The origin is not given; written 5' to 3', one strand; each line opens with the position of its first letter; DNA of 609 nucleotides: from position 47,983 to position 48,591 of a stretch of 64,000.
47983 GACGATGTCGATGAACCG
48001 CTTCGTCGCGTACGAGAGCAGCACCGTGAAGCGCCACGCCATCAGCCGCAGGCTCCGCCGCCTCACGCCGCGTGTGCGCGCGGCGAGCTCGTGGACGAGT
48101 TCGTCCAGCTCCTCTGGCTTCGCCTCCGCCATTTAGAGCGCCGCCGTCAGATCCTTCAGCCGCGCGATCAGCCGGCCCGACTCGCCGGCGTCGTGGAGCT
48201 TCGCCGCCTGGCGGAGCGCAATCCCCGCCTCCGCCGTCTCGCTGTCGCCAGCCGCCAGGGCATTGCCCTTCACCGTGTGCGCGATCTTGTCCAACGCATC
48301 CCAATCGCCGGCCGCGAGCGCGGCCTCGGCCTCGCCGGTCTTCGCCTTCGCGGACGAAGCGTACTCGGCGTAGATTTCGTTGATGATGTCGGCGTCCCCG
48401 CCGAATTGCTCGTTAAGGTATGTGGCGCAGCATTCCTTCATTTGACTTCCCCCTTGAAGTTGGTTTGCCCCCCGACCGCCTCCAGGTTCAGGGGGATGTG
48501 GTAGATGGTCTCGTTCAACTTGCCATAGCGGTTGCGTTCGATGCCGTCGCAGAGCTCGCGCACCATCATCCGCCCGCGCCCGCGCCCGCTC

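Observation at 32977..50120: EPS/capsule operon carries its own multi-input phosphorelay plus partner-switching module (4 Hpt-less hybrid kinases, free Hpt, REC-PP2C-GHKL kinase, STAS)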

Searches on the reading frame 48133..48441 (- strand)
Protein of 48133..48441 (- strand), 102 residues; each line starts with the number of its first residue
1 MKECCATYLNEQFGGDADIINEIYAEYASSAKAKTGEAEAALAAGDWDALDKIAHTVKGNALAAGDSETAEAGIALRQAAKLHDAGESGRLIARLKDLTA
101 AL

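Call 3: search_protein_families(library=pfam, proteins=[window:48133-48441:-], max_evalue=0.01)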
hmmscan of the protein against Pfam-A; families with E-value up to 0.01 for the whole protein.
window:48133-48441:- (102 aa): 1 family
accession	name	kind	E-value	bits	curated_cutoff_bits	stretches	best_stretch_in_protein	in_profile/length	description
PF01627.28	Hpt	-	9.4e-07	29.4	24.6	1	23-101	2-80/84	Hpt domain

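Call 15: search_protein_families(library=ncbifam, proteins=[window:48133-48441:-], max_evalue=0.01)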
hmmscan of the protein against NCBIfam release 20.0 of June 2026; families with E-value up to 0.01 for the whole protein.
window:48133-48441:- (102 aa): 0 families

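Call 45: search_solved_structures(query=A3, max_evalue=1)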
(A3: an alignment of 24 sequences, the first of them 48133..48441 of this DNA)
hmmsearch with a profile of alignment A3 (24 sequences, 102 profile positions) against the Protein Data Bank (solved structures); distinct sequences matched with E-value up to 1: 12.
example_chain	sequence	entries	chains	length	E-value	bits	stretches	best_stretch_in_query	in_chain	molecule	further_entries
7c1i_A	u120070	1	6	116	0.0016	22.1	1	25-97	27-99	Histidine kinase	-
4g78_A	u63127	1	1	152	0.036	17.7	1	8-97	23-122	Histidine phosphotransfer protein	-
3us6_A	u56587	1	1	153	0.054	17.1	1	17-97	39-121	Histidine-containing Phosphotransfer Protein type 1, MtHPt1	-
1wn0_A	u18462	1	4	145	0.092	16.4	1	14-91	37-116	histidine-containing phosphotransfer protein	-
9h6e_C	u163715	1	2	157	0.12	16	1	18-97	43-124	Histidine-containing phosphotransfer protein 1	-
4euk_B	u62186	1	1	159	0.13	15.9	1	18-97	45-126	Histidine-containing phosphotransfer protein 1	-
9rsv_A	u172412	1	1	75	0.21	15.2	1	38-82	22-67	Os03g0111400 protein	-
1y6d_A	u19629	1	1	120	0.29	14.8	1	44-92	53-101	Phosphorelay protein luxU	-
6r17_A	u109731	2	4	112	0.48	14.1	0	17-57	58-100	Synaptonemal complex central element protein 2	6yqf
1yvi_A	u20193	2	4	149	0.52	14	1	14-85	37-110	histidine-containing phosphotransfer protein | Histidine-containing phosphotransfer protein 1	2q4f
1sr2_A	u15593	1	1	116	0.93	13.2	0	21-59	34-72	Putative sensor-like histidine kinase yojN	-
8rqj_B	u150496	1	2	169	0.94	13.2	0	12-69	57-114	HPt domain-containing protein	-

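Call 93: search_protein_families(library=padloc, proteins=[window:48133-48441:-], max_evalue=0.01)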
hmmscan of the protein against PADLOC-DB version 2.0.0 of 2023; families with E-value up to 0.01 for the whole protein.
window:48133-48441:- (102 aa): 0 families
